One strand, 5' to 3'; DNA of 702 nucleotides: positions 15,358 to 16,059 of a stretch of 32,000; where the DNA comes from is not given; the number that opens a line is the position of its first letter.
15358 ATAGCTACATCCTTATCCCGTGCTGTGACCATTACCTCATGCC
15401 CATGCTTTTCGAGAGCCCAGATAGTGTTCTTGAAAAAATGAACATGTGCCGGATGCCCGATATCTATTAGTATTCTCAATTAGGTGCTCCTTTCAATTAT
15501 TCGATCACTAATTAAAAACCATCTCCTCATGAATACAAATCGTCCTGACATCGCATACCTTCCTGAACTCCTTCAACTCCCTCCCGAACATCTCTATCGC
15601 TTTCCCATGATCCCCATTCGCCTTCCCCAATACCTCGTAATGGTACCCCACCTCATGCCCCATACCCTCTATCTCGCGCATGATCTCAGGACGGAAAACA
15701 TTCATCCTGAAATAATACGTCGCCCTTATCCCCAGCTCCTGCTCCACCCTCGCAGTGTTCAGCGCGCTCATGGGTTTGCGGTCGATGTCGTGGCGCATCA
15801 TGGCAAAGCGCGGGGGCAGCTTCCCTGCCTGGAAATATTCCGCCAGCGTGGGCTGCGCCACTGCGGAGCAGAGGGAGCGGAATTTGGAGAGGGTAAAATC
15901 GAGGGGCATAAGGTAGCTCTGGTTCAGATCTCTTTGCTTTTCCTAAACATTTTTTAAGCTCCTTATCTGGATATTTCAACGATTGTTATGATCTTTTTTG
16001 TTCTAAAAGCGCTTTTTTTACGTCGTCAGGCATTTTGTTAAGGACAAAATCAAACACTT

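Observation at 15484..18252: Three nested 5' copies of one deacetylase gene alternating with toxin-antitoxin cassettes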

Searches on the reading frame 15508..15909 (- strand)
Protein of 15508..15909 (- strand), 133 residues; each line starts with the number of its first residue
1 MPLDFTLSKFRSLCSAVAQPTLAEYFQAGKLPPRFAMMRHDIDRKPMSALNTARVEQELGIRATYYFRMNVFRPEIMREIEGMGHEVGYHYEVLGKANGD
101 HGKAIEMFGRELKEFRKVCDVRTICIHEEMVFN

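Call 9: search_protein_families(library=pfam, proteins=[window:15508-15909:-], max_evalue=0.01)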
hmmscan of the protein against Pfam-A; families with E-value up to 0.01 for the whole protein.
window:15508-15909:- (133 aa): 0 families

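Call 12: find_homologous_proteins(query=window:15508-15909:-)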
Query window:15508-15909:- (133 aa): 87 proteins with E <= 0.001 among 88 candidates.
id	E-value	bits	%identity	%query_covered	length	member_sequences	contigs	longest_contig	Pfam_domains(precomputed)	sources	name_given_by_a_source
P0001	1.1e-70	254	87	100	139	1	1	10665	-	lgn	-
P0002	7.9e-67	241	86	100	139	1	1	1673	-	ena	-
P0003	1.5e-66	240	83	100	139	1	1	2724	-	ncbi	-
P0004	4.9e-54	200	74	95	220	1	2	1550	-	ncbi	-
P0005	8.4e-53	196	72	95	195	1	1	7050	-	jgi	jgi:hypothetical protein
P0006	5.4e-51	190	67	98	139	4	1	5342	-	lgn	-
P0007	5.6e-50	187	67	95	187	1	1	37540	-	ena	-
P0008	1.2e-49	186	72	91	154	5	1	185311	-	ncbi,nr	ncbi:MAG: hypothetical protein C3F06_13035 [Candidatus Methanoperedenaceae archaeon]|nr:MAG: hypothe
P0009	1.5e-47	179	68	95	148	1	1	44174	-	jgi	-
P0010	4.7e-47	177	86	74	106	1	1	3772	-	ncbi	-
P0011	8.6e-46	173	71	85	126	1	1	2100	-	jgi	jgi:hypothetical protein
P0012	2.8e-45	171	69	93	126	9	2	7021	-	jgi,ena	-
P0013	5.0e-45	171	73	84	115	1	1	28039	-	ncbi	-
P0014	2.7e-43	165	79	75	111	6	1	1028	-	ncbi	-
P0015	2.5e-42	162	70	83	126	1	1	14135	-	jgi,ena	jgi:hypothetical protein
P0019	4.0e-41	158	77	74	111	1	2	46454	-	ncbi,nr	ncbi:MAG: hypothetical protein O8C64_10290 [Candidatus Methanoperedens sp.]|nr:hypothetical protein 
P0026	3.0e-39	152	74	76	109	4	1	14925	-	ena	-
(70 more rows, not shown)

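Call 15: find_related_loci(query=window:15508-15909:-, collection=genome_contigs, flank=10000)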
Query window:15508-15909:- (133 aa) in genome_contigs; peptide patterns used: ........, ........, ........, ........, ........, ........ (x = any residue, [..] = any of these).
108 stretches matched a pattern; 11 encode a relative of the query (tblastn E <= 1e-3); 10 distinct loci.
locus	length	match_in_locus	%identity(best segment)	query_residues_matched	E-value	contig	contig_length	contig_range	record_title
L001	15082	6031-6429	72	1-127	6e-62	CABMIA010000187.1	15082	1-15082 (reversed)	uncultured archaeon isolate LFW-280_1_1 genome assembly, contig: LFW28011_80, whole genome shotgun sequence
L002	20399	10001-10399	72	1-127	3e-60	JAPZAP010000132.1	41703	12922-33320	MAG: Candidatus Methanoperedens sp. isolate SR-VP_0-2cm_41_45 SR-VP_0-2_scaffold_141_7845632, whole genome shotgun seque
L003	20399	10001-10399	65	1-127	3e-56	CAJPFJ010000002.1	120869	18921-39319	Methanosarcinales archaeon isolate METP1 genome assembly, contig: CONTIG_2, whole genome shotgun sequence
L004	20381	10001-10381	72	1-121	6e-56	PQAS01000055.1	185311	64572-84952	MAG: Candidatus Methanoperedenaceae archaeon isolate FeB_1 FeB1_55, whole genome shotgun sequence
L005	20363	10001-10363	71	1-111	7e-50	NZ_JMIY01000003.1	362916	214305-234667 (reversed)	Candidatus Methanoperedens nitroreducens strain ANME-2d ANME2D_Contig_3.3, whole genome shotgun sequence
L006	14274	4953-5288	70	1-109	1e-43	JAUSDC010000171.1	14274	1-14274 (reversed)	MAG: Candidatus Methanoperedens sp. isolate E14_concoct.bin.71 E14_k141_1318805, whole genome shotgun sequence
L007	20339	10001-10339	65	1-107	3e-43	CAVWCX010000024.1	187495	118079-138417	MAG: Candidatus Methanoperedenaceae archaeon isolate MFD03899.bin.2.194 genome assembly, contig: contig_6075, whole geno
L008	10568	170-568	46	1-127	2e-34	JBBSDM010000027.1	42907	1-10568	MAG: Bacteroidales bacterium isolate metawrap_la6_94 metawrap_la6_94_K_462576_L_42907_cov_36.4716, whole genome shotgun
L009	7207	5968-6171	72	35-100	1e-27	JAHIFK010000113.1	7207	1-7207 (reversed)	MAG: Methanobacteriota archaeon isolate KR11_0.1_MetaG.mb.84 KR11_0.1_MetaG.mb.84_k141_392117, whole genome shotgun sequ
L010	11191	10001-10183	73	1-58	2e-22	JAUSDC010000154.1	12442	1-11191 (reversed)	MAG: Candidatus Methanoperedens sp. isolate E14_concoct.bin.71 E14_k141_141783, whole genome shotgun sequence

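Call 25: find_encoding_contigs(protein=P0001, flank=10000, max_places=4)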
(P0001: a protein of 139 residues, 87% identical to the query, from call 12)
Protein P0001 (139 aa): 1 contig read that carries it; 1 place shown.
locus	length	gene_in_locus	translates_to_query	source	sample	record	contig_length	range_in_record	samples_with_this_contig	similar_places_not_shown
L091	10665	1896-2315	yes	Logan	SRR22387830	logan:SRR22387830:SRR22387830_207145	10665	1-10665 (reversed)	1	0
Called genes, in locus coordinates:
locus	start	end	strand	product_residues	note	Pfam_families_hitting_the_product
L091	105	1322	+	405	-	PF00535:Glycos_transf_2, PF13641:Glyco_tranf_2_3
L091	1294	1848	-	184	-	PF04307:YdjM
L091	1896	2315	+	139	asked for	-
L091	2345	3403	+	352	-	PF04007:DUF354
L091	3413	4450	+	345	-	-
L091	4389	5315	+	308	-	PF00535:Glycos_transf_2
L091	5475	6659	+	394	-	PF13439:Glyco_transf_4, PF20706:GT4-conflict (weak), PF00534:Glycos_transf_1, PF13692:Glyco_trans_1_4, PF13524:Glyco_trans_1_2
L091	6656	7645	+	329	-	PF01073:3Beta_HSD, PF01370:Epimerase, PF02719:Polysacc_synt_2, PF04321:RmlD_sub_bind, PF05368:NmrA, PF07993:NAD_binding_4, PF16363:GDP_Man_Dehyd, PF13460:NAD_binding_10, +1 more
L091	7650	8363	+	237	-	PF00483:NTP_transferase, PF12804:NTP_transf_3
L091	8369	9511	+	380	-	PF01041:DegT_DnrJ_EryC1, PF00155:Aminotran_1_2, PF01212:Beta_elim_lyase (weak)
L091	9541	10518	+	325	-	PF13480:Acetyltransf_6, PF02388:FemAB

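Call 26: find_encoding_contigs(protein=P0012, flank=10000, max_places=4)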
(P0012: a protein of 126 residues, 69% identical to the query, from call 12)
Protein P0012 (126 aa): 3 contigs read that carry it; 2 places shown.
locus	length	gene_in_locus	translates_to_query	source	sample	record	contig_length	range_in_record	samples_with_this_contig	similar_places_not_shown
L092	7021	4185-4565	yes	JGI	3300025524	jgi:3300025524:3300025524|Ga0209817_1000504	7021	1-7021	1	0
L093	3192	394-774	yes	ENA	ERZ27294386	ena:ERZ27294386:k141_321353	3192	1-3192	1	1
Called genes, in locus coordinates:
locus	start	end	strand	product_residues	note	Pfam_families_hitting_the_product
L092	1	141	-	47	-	?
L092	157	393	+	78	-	PF26688:RHH_12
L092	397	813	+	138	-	PF10130:PIN_2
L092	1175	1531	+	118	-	-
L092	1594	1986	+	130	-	PF03412:Peptidase_C39, PF12385:Peptidase_C70 (weak), PF13529:Peptidase_C39_2, PF09778:Guanylate_cyc_2 (faint)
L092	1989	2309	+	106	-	-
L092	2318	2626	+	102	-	-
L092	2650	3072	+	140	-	-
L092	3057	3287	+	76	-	PF10049:DUF2283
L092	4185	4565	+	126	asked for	-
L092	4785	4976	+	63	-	-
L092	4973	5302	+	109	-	PF02452:PemK_toxin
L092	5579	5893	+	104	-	-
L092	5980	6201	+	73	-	PF15919:HicB_lk_antitox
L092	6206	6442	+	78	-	PF07927:HicA_toxin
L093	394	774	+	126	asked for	-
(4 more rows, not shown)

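Call 27: find_encoding_contigs(protein=P0013, flank=10000, max_places=4)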
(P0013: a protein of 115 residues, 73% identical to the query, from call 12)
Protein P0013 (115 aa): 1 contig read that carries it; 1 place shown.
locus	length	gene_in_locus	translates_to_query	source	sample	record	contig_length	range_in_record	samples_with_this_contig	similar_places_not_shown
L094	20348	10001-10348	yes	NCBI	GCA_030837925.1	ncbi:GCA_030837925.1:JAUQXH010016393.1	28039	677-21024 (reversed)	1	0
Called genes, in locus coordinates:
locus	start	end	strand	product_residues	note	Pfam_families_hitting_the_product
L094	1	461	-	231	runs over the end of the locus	PF01522:Polysacc_deac_1, PF10096:DUF2334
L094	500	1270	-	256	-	PF02517:Rce1-like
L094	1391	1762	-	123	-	-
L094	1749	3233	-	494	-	PF13385:Laminin_G_3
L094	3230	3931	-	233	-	-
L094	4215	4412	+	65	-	-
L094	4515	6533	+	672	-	PF00535:Glycos_transf_2, PF13641:Glyco_tranf_2_3 (faint), PF00535:Glycos_transf_2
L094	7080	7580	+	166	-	PF00708:Acylphosphatase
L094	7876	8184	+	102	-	-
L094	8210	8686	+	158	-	PF03412:Peptidase_C39, PF12385:Peptidase_C70, PF13529:Peptidase_C39_2, PF09778:Guanylate_cyc_2 (faint), PF11814:DUF3335 (faint)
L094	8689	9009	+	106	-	-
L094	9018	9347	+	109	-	-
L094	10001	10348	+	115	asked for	-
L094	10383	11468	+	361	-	PF04007:DUF354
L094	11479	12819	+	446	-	PF27533:CapK_C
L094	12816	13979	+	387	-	PF13439:Glyco_transf_4, PF00534:Glycos_transf_1, PF20706:GT4-conflict (weak), PF13692:Glyco_trans_1_4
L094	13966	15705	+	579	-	-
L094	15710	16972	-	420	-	PF01943:Polysacc_synt, PF01554:MatE, PF13440:Polysacc_synt_3, PF03023:MurJ, PF01554:MatE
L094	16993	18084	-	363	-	PF02350:Epimerase_2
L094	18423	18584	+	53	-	-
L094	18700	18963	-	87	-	PF05016:ParE_toxin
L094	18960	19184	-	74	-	-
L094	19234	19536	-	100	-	PF02350:Epimerase_2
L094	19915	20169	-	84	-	PF15731:MqsA_antitoxin (weak)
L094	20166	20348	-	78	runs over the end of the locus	PF14076:DUF4258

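Call 32: find_encoding_contigs(protein=P0019, flank=10000, max_places=3)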
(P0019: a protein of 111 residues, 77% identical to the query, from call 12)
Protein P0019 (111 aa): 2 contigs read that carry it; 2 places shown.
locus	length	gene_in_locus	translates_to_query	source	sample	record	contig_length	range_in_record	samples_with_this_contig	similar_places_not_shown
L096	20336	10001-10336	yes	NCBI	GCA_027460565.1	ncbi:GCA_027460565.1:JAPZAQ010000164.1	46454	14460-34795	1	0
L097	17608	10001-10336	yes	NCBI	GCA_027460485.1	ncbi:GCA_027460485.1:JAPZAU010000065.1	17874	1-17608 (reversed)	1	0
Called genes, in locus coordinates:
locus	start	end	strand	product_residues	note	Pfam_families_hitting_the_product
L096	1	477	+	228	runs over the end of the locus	PF09721:Exosortase_EpsH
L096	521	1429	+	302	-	PF07760:DUF1616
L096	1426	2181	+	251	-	PF02517:Rce1-like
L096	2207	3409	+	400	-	PF12704:MacB_PCD, PF02687:FtsX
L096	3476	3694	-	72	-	-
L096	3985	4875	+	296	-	PF00535:Glycos_transf_2, PF13641:Glyco_tranf_2_3 (weak)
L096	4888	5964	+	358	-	PF02350:Epimerase_2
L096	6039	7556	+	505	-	PF00535:Glycos_transf_2, PF10111:Glyco_tranf_2_2 (faint), PF13641:Glyco_tranf_2_3 (faint), PF00535:Glycos_transf_2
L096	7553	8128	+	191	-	-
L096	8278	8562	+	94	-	PF14076:DUF4258 (weak)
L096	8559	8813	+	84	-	PF10049:DUF2283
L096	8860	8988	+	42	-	-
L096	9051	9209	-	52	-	-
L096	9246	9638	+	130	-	PF03412:Peptidase_C39, PF13529:Peptidase_C39_2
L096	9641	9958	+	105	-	-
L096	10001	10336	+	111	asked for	-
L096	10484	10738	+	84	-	PF04255:DUF433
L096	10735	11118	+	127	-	-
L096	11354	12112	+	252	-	-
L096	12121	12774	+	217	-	PF02811:PHP, PF13263:PHP_C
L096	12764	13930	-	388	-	PF02222:ATP-grasp (faint), PF02655:ATP-grasp_3, PF02786:CPSase_L_D2 (faint), PF07478:Dala_Dala_lig_C (faint), PF15632:ATPgrasp_Ter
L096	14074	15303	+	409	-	PF13439:Glyco_transf_4, PF13477:Glyco_trans_4_2, PF13579:Glyco_trans_4_4, PF20706:GT4-conflict, PF00534:Glycos_transf_1, PF13692:Glyco_trans_1_4, PF13524:Glyco_trans_1_2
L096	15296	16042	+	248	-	PF01209:Ubie_methyltran (faint), PF13489:Methyltransf_23, PF13847:Methyltransf_31, PF08241:Methyltransf_11, PF08242:Methyltransf_12, PF13649:Methyltransf_25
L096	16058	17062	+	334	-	PF13439:Glyco_transf_4, PF00534:Glycos_transf_1, PF13692:Glyco_trans_1_4, PF13524:Glyco_trans_1_2, PF20706:GT4-conflict (weak)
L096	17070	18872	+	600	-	-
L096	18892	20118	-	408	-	PF01943:Polysacc_synt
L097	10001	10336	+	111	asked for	-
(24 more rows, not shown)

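Call 33: find_encoding_contigs(protein=P0026, flank=10000, max_places=3)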
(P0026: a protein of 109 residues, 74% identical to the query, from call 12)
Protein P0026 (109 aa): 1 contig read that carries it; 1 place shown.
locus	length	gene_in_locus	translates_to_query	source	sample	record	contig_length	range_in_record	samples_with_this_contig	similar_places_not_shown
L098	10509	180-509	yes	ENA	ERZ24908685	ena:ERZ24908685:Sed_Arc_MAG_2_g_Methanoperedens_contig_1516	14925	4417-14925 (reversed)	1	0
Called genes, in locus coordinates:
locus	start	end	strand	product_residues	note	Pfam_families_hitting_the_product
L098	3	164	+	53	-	?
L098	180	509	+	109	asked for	-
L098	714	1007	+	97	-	PF03683:UPF0175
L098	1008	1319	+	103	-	-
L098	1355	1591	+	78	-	PF21748:UPF0150 (weak), PF15919:HicB_lk_antitox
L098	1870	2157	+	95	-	-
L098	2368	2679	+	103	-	PF14076:DUF4258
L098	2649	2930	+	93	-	-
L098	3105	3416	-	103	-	-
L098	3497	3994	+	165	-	PF00708:Acylphosphatase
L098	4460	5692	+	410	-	PF13641:Glyco_tranf_2_3 (weak), PF00535:Glycos_transf_2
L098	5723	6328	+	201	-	PF02698:DUF218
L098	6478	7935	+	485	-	PF02310:B12-binding, PF04055:Radical_SAM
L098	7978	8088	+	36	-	-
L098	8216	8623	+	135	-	PF01909:NTP_transf_2, PF18765:Polbeta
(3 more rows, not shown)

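Call 37: search_protein_families(library=ncbifam, proteins=[L096:11354-12112:+, window:15508-15909:-], max_evalue=0.01)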
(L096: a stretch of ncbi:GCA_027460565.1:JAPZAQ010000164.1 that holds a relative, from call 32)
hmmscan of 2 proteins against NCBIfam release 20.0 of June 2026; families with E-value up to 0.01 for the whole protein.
L096:11354-12112:+ (252 aa): 1 family
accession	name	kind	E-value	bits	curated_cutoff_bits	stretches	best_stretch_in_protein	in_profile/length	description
TIGR02764.1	spore_ybaN_pdaB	equivalog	0.0066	16.2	237.4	0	61-144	29-112/191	polysaccharide deacetylase family sporulation protein PdaB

window:15508-15909:- (133 aa): 0 families

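Call 38: search_protein_families(library=pfam, proteins=[L096:11354-12112:+, L001:6031-6786:+, L008:170-991:+], max_evalue=1)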
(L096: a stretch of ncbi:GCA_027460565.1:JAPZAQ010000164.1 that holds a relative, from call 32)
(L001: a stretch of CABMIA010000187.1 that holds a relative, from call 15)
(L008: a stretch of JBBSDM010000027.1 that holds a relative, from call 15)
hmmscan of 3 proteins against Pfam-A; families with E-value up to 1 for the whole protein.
L096:11354-12112:+ (252 aa): 2 families
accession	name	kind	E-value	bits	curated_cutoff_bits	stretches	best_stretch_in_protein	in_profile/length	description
PF15863.10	EELM2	-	0.095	13.1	27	1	94-152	103-151/170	Extended EGL-27 and MTA1 homology domain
PF01522.26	Polysacc_deac_1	-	0.11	12.9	23.1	1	61-143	29-111/124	Polysaccharide deacetylase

L001:6031-6786:+ (251 aa): 0 families

L008:170-991:+ (274 aa): 1 family
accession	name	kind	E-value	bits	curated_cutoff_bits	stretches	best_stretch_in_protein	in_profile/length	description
PF03391.21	Nepo_coat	-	0.19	11.7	22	1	194-222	47-75/167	Nepovirus coat protein, central domain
